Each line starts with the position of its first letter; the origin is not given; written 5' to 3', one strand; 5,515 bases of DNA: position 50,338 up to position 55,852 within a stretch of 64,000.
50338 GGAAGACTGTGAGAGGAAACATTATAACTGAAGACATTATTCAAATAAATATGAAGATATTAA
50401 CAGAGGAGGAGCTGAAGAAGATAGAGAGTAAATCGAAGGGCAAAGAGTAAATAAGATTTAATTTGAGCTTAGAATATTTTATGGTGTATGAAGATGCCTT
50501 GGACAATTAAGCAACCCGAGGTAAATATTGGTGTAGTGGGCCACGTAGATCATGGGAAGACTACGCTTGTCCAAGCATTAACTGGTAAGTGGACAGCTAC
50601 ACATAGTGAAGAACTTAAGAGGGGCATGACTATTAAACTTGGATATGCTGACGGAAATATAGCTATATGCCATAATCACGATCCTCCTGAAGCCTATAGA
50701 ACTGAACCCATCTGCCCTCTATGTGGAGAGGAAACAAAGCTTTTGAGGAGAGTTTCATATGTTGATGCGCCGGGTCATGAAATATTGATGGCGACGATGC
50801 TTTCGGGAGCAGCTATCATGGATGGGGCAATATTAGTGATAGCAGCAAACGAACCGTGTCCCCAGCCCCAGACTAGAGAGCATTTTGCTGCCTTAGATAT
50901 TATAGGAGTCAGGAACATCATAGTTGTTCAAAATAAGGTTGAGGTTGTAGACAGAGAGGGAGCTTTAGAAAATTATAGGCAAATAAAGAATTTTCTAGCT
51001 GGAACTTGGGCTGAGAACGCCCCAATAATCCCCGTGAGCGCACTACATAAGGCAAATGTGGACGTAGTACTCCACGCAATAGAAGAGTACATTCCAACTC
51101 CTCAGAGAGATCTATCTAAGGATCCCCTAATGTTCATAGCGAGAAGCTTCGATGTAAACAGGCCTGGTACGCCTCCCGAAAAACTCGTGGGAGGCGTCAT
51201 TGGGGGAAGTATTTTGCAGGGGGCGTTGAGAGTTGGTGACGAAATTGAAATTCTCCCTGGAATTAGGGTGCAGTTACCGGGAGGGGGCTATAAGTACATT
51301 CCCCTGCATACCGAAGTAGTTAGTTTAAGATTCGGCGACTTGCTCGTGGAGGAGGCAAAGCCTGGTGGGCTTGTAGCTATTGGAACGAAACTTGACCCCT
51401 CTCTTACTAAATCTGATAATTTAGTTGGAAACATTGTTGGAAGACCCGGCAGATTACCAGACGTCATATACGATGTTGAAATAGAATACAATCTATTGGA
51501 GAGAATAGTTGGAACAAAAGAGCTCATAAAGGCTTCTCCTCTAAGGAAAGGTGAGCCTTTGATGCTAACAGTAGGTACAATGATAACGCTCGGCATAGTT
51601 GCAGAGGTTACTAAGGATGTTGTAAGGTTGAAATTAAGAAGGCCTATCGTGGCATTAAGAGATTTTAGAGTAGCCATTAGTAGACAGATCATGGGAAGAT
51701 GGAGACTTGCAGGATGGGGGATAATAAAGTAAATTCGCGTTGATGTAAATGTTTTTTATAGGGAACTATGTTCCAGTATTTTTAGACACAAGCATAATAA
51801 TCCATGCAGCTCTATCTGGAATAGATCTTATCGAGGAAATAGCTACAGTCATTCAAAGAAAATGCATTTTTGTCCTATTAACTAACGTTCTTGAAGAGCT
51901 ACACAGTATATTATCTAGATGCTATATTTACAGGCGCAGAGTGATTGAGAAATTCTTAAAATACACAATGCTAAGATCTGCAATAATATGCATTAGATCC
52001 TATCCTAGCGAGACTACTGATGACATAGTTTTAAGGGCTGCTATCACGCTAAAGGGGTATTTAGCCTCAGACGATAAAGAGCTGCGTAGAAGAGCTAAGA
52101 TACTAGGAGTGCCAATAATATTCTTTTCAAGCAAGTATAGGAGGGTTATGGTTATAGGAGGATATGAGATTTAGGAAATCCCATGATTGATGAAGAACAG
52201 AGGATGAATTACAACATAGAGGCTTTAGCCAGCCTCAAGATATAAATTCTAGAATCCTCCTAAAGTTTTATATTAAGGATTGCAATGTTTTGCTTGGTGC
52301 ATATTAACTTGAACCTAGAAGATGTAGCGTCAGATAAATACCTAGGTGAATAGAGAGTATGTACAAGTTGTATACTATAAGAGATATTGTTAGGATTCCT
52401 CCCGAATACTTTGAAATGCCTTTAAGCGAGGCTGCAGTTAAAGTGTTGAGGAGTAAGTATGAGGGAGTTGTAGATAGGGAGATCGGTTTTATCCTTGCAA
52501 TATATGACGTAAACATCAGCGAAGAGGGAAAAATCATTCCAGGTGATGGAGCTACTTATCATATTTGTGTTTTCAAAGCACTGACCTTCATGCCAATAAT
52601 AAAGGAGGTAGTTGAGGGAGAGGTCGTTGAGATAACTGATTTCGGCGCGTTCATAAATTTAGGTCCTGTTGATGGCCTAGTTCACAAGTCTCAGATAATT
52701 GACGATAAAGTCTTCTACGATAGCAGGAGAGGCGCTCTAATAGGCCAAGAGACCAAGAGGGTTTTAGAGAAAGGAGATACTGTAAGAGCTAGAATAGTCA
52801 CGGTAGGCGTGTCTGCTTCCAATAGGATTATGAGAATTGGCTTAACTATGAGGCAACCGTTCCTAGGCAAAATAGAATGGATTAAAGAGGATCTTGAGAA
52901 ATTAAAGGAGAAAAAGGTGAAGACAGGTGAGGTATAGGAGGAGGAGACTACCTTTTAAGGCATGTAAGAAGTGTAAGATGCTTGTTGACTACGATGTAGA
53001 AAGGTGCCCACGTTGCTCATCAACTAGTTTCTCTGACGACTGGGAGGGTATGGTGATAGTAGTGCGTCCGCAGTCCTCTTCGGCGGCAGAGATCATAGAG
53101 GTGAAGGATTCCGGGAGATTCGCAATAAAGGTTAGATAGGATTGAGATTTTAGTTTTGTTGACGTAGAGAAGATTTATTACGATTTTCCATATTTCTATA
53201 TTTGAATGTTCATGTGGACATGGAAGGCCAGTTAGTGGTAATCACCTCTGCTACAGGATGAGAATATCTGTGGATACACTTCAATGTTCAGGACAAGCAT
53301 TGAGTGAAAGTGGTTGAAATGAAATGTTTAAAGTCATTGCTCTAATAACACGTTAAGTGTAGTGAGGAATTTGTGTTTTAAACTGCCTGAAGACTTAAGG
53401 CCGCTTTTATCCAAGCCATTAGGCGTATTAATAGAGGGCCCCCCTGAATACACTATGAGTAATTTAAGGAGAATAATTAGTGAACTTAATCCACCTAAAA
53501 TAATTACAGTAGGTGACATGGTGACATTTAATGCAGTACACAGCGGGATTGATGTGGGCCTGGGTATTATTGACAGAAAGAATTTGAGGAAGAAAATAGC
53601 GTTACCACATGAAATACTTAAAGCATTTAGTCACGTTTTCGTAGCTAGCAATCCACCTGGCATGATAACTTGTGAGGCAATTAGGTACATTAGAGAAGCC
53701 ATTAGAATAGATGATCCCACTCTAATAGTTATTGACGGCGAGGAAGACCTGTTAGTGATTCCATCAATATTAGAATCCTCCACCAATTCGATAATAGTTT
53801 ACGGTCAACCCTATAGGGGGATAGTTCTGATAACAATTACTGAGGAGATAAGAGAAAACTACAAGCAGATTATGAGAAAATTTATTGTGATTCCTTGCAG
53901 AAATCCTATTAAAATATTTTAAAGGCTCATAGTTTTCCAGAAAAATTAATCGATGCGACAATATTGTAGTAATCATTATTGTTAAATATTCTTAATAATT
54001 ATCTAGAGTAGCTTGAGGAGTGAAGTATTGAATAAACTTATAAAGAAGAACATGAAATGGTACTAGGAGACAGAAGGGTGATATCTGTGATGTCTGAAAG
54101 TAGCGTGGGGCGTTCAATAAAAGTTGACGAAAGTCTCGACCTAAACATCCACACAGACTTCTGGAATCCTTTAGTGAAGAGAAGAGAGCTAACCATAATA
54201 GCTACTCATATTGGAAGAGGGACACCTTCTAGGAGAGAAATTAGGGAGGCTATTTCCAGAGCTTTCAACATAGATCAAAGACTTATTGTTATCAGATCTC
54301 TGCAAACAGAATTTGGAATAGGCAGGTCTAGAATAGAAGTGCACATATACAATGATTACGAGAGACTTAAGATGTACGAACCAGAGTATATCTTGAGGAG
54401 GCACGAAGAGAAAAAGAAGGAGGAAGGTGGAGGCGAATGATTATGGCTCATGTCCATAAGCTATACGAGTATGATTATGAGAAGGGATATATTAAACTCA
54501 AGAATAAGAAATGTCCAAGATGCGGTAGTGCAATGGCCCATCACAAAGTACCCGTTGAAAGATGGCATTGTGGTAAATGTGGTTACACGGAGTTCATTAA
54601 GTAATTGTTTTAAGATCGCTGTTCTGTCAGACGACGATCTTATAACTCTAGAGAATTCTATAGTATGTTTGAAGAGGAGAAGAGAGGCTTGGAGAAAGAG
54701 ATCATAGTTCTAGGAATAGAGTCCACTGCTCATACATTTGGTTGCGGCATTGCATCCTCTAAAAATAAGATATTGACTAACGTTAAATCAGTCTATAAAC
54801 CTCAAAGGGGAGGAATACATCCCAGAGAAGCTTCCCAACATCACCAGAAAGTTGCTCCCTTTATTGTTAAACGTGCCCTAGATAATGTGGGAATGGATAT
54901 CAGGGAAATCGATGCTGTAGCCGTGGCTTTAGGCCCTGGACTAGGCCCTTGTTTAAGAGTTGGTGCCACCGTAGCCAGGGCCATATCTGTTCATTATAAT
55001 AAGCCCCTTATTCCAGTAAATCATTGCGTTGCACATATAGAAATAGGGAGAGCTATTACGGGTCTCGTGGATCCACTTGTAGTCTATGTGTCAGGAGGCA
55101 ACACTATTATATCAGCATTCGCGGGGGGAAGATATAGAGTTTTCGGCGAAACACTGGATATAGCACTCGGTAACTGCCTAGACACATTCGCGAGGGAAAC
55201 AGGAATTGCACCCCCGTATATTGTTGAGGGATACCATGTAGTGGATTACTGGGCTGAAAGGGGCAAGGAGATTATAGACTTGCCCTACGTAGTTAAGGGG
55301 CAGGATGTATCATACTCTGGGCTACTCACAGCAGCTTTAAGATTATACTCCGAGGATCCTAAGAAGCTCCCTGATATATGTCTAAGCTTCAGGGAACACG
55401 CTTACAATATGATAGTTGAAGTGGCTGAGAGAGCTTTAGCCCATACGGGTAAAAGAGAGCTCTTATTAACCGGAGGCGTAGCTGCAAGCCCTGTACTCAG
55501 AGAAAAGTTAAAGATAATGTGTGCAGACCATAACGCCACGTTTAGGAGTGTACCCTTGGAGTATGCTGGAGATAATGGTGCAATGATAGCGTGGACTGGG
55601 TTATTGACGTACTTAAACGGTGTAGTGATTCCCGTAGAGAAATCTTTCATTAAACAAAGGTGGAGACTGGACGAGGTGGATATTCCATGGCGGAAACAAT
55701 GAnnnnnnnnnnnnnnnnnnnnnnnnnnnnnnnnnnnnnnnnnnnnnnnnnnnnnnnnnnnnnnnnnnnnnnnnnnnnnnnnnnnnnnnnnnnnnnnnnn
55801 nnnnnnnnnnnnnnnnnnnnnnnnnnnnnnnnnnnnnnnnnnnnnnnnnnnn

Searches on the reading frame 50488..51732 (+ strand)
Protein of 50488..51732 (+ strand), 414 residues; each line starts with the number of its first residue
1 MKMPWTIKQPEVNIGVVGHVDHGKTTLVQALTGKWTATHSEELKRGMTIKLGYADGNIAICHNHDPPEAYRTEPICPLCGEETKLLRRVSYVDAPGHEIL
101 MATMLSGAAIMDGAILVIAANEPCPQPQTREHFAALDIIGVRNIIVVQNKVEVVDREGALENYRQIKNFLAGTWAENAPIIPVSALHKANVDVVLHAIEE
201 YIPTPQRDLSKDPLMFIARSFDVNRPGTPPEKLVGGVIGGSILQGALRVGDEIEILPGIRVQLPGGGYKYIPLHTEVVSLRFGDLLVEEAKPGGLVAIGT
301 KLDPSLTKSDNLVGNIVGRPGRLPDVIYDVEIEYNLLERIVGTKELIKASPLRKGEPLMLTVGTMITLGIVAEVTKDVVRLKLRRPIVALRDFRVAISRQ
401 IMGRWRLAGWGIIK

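Call 55: search_protein_families(library=pfam, proteins=[window:50488-51732:+], max_evalue=0.001)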
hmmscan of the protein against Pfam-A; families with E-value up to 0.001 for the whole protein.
window:50488-51732:+ (414 aa): 4 families
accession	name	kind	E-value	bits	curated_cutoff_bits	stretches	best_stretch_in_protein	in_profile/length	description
PF09173.17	eIF2_C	-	7.9e-31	106.6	22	1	329-413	2-86/86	Initiation factor eIF2 gamma, C terminal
PF00009.33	GTP_EFTU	-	1.5e-30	106.6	26.5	1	12-204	4-188/188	Elongation factor Tu GTP binding domain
PF03144.31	GTP_EFTU_D2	-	2e-06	28.6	30.3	1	235-304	1-62/73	Elongation factor Tu domain 2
PF01926.29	MMR_HSR1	-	0.00055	20.5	21.9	0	14-122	2-87/113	50S ribosome-binding GTPase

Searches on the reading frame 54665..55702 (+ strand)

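Call 55: search_protein_families(library=pfam, proteins=[window:54665-55702:+], max_evalue=0.001)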
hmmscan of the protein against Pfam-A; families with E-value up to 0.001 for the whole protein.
window:54665-55702:+ (345 aa): 2 families
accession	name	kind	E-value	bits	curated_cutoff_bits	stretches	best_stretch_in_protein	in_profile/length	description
PF00814.31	TsaD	-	2.7e-75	253.9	24.8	1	36-310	2-264/264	tRNA N6-adenosine threonylcarbamoyltransferase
PF22521.2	HypF_C_2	-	7.3e-05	23.1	27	1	196-293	126-224/241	Carbamoyltransferase, Kae1-like Domain, second subdomain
